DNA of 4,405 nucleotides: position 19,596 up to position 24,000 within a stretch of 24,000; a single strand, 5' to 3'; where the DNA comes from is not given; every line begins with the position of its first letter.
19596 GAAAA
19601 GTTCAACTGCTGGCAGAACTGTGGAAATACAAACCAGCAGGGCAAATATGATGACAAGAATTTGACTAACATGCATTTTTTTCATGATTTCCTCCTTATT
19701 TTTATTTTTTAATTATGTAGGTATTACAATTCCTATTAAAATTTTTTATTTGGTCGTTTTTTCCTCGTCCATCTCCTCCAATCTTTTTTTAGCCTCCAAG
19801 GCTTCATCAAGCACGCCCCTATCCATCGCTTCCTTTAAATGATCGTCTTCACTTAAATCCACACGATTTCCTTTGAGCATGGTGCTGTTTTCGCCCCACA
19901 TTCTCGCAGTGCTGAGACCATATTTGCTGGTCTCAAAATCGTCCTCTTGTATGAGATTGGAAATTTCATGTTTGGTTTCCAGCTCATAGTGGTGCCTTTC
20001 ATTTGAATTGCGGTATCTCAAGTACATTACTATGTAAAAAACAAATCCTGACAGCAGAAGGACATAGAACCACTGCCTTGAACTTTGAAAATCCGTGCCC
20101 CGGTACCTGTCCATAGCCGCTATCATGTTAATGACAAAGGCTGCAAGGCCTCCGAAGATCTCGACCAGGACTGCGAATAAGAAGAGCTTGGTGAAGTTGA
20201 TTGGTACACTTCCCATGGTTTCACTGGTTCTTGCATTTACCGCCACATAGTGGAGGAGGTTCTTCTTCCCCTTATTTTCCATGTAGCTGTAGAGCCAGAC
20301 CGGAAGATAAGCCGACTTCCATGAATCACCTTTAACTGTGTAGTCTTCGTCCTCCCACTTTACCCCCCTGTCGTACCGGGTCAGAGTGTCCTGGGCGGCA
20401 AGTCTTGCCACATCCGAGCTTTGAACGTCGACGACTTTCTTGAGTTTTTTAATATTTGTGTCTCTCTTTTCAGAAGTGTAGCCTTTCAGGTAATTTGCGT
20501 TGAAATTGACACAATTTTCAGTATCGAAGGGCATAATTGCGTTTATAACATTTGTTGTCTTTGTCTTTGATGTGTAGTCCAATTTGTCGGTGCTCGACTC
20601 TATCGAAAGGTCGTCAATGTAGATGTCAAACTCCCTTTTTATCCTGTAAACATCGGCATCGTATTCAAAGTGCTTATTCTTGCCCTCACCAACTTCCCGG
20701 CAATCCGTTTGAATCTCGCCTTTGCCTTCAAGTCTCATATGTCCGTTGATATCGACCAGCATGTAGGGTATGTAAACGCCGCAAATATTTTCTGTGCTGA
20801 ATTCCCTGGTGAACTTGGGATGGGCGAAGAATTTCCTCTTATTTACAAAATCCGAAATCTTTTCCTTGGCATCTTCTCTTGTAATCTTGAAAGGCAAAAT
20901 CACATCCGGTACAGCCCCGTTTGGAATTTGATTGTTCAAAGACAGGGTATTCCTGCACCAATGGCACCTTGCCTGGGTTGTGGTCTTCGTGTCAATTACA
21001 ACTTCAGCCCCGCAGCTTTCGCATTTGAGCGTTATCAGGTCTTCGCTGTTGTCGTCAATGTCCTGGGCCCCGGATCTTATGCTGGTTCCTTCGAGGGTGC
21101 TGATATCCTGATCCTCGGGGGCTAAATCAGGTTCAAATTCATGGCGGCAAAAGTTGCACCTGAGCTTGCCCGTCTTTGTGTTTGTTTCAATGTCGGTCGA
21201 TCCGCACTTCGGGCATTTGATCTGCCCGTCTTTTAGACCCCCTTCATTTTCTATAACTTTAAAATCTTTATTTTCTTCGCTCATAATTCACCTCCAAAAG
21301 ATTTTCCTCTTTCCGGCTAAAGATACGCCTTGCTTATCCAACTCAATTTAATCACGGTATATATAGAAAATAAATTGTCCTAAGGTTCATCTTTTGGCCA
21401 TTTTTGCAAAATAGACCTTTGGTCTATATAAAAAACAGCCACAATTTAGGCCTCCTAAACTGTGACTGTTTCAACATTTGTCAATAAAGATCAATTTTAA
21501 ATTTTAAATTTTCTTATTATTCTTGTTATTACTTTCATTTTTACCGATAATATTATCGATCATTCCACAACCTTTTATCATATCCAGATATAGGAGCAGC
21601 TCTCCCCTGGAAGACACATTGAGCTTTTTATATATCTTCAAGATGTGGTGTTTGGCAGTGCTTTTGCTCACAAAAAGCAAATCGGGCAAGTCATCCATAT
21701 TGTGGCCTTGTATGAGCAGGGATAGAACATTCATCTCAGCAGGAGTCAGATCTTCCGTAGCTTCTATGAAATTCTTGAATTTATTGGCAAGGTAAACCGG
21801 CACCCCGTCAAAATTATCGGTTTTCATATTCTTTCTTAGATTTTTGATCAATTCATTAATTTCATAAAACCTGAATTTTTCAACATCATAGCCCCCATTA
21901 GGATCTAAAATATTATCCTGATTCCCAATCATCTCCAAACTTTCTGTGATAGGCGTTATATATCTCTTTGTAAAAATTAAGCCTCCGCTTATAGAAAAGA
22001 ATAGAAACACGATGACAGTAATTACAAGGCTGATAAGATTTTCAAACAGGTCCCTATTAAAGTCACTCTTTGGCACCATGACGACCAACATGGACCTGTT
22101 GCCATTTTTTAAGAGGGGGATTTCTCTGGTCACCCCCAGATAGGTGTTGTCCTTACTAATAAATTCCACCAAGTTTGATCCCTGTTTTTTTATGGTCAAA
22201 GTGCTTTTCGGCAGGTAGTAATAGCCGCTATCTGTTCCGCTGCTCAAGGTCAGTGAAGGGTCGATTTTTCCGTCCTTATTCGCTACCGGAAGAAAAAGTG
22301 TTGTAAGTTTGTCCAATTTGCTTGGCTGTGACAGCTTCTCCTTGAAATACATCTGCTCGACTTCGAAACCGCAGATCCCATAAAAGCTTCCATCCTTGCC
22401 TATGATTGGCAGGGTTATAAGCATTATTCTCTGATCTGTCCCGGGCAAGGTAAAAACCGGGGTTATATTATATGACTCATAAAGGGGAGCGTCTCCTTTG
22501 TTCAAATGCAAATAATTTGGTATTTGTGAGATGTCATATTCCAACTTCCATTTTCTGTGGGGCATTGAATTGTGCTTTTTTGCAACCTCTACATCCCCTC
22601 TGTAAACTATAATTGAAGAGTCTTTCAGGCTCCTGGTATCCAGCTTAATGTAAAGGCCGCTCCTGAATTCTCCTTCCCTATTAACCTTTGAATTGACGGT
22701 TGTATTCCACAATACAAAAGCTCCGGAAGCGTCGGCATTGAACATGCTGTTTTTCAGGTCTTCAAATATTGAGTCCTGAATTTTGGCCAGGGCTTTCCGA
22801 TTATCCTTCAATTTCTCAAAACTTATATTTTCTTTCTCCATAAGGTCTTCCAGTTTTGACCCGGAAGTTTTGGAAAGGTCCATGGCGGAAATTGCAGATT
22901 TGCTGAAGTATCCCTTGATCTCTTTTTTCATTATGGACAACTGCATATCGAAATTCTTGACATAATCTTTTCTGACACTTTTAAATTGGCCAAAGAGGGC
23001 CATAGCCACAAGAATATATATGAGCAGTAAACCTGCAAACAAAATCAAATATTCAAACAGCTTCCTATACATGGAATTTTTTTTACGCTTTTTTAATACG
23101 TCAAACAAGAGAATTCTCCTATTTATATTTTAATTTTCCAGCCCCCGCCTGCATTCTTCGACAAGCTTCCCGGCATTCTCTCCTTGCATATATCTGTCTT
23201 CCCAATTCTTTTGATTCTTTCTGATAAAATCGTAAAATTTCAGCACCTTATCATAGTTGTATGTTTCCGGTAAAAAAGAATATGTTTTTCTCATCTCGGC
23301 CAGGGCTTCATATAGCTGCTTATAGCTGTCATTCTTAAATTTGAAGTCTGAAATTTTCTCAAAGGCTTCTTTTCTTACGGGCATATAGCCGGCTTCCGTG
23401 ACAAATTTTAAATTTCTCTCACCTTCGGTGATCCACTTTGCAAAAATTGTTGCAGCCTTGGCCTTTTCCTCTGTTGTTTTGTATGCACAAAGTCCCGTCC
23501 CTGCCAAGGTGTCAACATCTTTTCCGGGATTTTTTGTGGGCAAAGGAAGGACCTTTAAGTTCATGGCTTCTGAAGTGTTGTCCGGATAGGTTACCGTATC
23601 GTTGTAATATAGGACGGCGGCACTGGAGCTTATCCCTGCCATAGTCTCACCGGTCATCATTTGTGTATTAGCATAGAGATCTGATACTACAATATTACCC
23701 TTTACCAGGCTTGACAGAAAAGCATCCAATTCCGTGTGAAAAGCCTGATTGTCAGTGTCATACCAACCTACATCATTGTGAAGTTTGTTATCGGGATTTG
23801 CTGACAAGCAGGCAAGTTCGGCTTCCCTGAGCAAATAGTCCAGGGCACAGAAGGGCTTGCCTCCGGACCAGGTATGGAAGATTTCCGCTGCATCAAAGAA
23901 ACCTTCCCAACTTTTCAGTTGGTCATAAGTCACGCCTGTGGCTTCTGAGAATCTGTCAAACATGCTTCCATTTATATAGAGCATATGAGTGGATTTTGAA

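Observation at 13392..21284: Six-gene envelope operon linking a YdjG/YdjI-type membrane module to two lipoproteins and a wall-anchored beta-helix protein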

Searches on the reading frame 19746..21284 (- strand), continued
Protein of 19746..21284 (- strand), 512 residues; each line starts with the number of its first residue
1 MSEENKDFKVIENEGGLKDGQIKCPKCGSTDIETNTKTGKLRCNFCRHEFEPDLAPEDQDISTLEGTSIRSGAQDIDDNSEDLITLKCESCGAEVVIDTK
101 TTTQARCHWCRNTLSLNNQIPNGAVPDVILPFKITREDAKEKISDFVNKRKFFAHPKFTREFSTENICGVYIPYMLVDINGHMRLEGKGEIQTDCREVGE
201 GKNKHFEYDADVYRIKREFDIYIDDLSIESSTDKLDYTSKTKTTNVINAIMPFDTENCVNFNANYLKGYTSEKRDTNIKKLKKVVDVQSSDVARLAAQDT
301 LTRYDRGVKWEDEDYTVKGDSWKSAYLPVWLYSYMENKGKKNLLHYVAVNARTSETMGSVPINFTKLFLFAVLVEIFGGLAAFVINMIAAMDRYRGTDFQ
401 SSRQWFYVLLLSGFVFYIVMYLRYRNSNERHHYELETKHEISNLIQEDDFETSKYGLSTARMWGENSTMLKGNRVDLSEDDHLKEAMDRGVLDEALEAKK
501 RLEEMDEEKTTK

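Call 74: get_annotated_region(hit=H9, flank=5000)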
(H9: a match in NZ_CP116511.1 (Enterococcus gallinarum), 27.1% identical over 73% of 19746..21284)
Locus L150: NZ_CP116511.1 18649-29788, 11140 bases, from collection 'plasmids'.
description: Enterococcus gallinarum strain K205-4a plasmid pK205-4a-A, complete sequence
organism: Enterococcus gallinarum (NCBI taxid 1353)
taxonomy: Bacteria; Bacillota; Bacilli; Lactobacillales; Enterococcaceae; Enterococcus; Enterococcus gallinarum
host: -; source: Bos taurus,whole organism,fecal sample; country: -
typing (MOB-suite, as given by PLSDB): non-mobilizable
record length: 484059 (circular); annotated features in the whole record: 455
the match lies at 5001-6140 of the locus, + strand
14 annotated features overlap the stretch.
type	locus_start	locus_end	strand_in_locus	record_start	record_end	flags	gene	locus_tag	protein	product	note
CDS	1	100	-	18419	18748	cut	-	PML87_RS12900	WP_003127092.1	cyclic-di-AMP receptor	-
CDS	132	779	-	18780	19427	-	tmk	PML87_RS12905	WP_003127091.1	dTMP kinase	GO:0015949 - nucleobase-containing small molecule interconversion [Evidence IEA]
CDS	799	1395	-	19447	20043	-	recR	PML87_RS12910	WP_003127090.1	recombination mediator RecR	GO:0006310 - DNA recombination [Evidence IEA]; GO:0006281 - DNA repair [Evidence IEA]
CDS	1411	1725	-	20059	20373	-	-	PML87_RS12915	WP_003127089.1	YbaB/EbfC family nucleoid-associated protein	GO:0008150 - biological_process [Evidence IEA]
CDS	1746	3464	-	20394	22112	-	dnaX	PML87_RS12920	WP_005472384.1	DNA polymerase III subunit gamma/tau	GO:0006260 - DNA replication [Evidence IEA]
CDS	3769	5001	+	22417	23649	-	-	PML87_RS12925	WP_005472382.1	SPFH domain-containing protein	-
CDS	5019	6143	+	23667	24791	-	-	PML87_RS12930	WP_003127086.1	hypothetical protein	-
CDS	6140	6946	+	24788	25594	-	-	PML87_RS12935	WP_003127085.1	TPM domain-containing protein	-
CDS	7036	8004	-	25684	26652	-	-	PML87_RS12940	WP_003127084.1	pyridoxal-phosphate dependent enzyme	-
CDS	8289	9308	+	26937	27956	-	-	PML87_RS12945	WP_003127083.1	branched-chain amino acid aminotransferase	GO:0009081 - branched-chain amino acid metabolic process [Evidence IEA]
CDS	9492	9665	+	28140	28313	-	-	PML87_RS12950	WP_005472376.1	hypothetical protein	-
CDS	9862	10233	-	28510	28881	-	rplL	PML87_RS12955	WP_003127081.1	50S ribosomal protein L7/L12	GO:0006412 - translation [Evidence IEA]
CDS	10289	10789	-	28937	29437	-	rplJ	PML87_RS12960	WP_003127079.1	50S ribosomal protein L10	GO:0006412 - translation [Evidence IEA]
CDS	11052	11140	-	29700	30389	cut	rplA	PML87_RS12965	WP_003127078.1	50S ribosomal protein L1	GO:0006412 - translation [Evidence IEA]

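Call 78: get_annotated_region(hit=H1, flank=8000)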
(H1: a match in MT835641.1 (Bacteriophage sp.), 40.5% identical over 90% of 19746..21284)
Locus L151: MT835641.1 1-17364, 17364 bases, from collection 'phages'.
description: UNVERIFIED: Bacteriophage sp. clone scaffold_355 genomic sequence.
organism: Bacteriophage sp. (NCBI taxid 38018)
taxonomy: Viruses
host: -; source: human fecal samples; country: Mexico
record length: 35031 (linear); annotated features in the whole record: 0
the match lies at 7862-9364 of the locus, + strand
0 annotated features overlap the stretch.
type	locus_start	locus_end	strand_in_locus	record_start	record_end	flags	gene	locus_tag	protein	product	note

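Call 80: search_protein_families(library=pfam, proteins=[L017:4154-4780:-, L017:4770-6074:-, L017:6046-7710:-, L014:6947-8611:+, L032:6451-7902:+, L072:11961-13400:+, L082:3192-4490:+, L052:11498-12142:+, L073:11455-12324:+, L073:12327-13880:+], max_evalue=0.001)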
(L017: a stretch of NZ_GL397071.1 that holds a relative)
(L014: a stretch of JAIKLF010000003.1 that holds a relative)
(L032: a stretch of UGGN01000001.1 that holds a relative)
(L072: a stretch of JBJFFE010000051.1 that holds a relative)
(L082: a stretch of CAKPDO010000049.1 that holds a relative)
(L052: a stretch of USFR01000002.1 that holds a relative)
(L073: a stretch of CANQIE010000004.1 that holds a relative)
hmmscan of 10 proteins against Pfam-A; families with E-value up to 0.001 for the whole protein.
L017:4154-4780:- (208 aa): 6 families
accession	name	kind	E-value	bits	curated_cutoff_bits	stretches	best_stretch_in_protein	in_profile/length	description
PF00196.25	GerE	-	1.2e-17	63.7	23.5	1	144-196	3-55/57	Bacterial regulatory proteins, luxR family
PF00072.30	Response_reg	-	3.9e-15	56.4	30.2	1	5-117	1-110/111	Response regulator receiver domain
PF08281.18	Sigma70_r4_2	-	8.7e-06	25.7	25.7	1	144-181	11-49/54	Sigma-70, region 4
PF13412.12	HTH_24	-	0.00014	21.8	21.9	1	161-184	20-43/48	Winged helix-turn-helix DNA-binding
PF13384.12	HTH_23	-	0.00043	20.5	24.6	0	149-180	8-39/50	Homeodomain-like domain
PF04545.22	Sigma70_r4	-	0.00064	19.6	24.1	0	144-180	5-42/50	Sigma-70, region 4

L017:4770-6074:- (434 aa): 1 family
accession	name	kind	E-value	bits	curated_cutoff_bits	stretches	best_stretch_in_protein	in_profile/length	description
PF02518.31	HATPase_c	-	3.3e-06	27.9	26.4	1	341-418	1-97/111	Histidine kinase-, DNA gyrase B-, and HSP90-like ATPase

L017:6046-7710:- (554 aa): 0 families

L014:6947-8611:+ (554 aa): 2 families
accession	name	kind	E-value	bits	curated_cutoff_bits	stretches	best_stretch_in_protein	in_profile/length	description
PF00196.25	GerE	-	1e-16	60.7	23.5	1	485-538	2-55/57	Bacterial regulatory proteins, luxR family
PF21809.3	Glyco_hydro_84_hel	-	0.00076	20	27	0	429-507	10-87/131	Bacterial GH84, post-catalytic domain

L032:6451-7902:+ (483 aa): 2 families
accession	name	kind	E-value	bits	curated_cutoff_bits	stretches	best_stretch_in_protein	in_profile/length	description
PF00196.25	GerE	-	6e-10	39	23.5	1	410-464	1-55/57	Bacterial regulatory proteins, luxR family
PF16927.11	HisKA_7TM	-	0.00015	22.1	28.6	1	13-216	7-212/224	N-terminal 7TM region of histidine kinase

L072:11961-13400:+ (479 aa): 2 families
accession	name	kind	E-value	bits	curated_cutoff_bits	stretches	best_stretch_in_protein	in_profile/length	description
PF13519.12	VWA_2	-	1e-12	49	27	1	87-207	1-106/107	von Willebrand factor type A domain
PF21426.3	GBS104-like_Ig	-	2.3e-05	25.6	26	1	337-404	37-105/112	Tip pilin GBS104-like, Ig-like domain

L082:3192-4490:+ (432 aa): 2 families
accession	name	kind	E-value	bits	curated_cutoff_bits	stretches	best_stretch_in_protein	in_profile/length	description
PF02368.24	Big_2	-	3.4e-16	59.4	22.8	1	274-342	11-79/79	Bacterial Ig-like domain (group 2)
PF21461.3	HL_N-beta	-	0.0003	21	27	1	304-339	19-52/57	Hyaluronate lyase, N-terminal beta-sheet domain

L052:11498-12142:+ (214 aa): 3 families
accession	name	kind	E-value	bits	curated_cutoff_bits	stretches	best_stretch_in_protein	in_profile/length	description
PF13472.12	Lipase_GDSL_2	-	2.7e-14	54.5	32.9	1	13-200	1-178/178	GDSL-like Lipase/Acylhydrolase family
PF00657.28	Lipase_GDSL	-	1.6e-07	32.1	23.6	1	11-204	1-207/208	GDSL-like Lipase/Acylhydrolase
PF04311.20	DUF459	-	0.00036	20.4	27.2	0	85-188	57-156/197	Protein of unknown function (DUF459)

L073:11455-12324:+ (289 aa): 3 families
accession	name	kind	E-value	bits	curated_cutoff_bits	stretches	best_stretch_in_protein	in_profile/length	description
PF04893.22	Yip1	-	8.9e-10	39.1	28.6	1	81-264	2-169/173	Yip1 domain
PF13240.11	Zn_Ribbon_1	-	0.00017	21.7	25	1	3-23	2-22/23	zinc-ribbon domain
PF12773.13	DZR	-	0.00022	21.7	27.3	1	3-25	1-23/45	Double zinc ribbon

L073:12327-13880:+ (517 aa): 1 family
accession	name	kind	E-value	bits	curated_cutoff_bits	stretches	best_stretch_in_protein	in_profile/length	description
PF14903.11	WG_beta_rep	-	9.4e-10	38.8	25.6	1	106-135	1-30/35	WG containing repeat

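Call 108: search_protein_families(library=phrogs, proteins=[window:19746-21284:-], max_evalue=0.001)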
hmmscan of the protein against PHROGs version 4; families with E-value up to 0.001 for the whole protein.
window:19746-21284:- (512 aa): 3 families
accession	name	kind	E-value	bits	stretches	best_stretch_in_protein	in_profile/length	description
phrog_4875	-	unknown function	2.7e-05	25.3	0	84-119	11-45/77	-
phrog_5602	-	unknown function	0.00031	21.3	0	21-51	18-53/60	-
phrog_19431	-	unknown function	0.00032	21.6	0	81-113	16-48/81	-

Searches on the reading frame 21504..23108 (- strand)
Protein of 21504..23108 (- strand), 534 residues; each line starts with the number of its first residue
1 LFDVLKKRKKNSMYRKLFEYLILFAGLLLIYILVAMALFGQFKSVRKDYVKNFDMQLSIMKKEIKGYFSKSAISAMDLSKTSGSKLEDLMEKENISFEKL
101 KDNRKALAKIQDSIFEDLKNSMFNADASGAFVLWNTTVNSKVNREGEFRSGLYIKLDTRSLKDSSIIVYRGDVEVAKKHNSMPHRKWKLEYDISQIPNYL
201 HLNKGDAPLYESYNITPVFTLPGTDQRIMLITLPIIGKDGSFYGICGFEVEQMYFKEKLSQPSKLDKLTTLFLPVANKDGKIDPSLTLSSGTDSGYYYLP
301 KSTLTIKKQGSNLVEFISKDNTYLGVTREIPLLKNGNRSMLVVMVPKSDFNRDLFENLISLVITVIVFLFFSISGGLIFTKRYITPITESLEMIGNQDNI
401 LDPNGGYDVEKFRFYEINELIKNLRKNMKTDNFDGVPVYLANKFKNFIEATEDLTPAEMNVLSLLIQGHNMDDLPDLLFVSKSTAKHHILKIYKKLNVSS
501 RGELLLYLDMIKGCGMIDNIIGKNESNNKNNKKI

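Call 40: search_protein_families(library=pfam, proteins=[window:21504-23108:-], max_evalue=0.01)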
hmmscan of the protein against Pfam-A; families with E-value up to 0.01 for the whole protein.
window:21504-23108:- (534 aa): 1 family
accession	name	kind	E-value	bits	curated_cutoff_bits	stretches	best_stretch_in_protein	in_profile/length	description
PF00196.25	GerE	-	1.5e-08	34.6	23.5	1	454-506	3-55/57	Bacterial regulatory proteins, luxR family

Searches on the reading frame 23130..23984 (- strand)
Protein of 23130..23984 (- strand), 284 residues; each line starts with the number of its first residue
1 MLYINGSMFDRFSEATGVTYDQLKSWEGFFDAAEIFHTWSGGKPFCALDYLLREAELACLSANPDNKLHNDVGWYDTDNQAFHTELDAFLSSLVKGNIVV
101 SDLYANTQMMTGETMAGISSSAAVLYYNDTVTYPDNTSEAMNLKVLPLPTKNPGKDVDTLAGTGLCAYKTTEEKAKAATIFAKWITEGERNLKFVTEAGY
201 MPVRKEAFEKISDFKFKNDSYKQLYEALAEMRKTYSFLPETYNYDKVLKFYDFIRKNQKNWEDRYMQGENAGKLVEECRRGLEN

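Call 40: search_protein_families(library=pfam, proteins=[window:23130-23984:-], max_evalue=0.01)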
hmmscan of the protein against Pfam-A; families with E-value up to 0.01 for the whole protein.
window:23130-23984:- (284 aa): 1 family
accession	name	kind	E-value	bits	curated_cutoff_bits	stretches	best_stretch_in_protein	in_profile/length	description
PF13416.11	SBP_bac_8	-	1.4e-11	45.2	27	1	2-209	97-267/279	Bacterial extracellular solute-binding protein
